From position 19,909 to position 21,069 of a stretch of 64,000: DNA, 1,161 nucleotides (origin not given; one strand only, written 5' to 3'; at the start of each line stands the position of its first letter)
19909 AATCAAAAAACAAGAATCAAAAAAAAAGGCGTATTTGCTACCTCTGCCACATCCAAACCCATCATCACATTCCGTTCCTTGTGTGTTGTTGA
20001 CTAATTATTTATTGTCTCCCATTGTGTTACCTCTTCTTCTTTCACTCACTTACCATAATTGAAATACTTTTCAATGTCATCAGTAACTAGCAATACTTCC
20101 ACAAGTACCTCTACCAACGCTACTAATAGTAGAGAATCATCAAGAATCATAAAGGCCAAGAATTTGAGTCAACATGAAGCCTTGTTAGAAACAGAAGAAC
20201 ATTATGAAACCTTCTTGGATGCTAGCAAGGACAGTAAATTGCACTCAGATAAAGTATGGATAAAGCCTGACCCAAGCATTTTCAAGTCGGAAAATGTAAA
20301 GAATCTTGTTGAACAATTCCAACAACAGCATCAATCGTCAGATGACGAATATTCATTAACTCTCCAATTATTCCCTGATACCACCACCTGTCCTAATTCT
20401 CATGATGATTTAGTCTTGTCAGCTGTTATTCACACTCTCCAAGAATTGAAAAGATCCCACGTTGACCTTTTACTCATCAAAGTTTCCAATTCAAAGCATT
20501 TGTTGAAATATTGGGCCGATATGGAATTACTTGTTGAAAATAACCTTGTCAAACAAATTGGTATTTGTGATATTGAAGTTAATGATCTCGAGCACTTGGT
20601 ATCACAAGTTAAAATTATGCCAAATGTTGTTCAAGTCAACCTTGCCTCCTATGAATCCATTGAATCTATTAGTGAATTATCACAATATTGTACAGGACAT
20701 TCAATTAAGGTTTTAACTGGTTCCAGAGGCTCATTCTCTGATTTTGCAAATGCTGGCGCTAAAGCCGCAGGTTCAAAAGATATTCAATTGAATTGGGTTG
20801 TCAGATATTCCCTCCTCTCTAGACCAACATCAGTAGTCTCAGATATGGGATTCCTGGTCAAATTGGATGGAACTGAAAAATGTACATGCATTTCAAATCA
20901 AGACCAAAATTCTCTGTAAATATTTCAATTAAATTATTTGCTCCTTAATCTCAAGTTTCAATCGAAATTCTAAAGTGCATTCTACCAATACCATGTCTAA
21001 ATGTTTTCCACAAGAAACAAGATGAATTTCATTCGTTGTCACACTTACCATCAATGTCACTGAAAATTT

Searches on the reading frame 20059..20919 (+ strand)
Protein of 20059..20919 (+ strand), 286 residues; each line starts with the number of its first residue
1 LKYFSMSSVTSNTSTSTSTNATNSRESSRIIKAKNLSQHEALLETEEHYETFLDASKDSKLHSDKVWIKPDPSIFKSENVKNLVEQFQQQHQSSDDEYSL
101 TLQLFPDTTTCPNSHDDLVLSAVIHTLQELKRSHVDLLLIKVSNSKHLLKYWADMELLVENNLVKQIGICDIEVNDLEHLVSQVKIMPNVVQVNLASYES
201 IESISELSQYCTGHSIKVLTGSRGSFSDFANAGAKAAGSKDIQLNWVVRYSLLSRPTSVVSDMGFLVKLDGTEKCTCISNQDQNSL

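Call 3: search_protein_families(library=pfam, proteins=[window:20059-20919:+], max_evalue=1)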
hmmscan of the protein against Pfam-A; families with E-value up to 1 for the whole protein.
window:20059-20919:+ (286 aa): 2 families
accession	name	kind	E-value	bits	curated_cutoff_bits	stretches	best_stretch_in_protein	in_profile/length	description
PF00248.27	Aldo_ket_red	-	5.6e-06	26.1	24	1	90-219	57-187/291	Aldo/keto reductase family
PF18373.7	Spectrin_2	-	0.12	13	26.4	1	27-64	18-55/78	Spectrin like domain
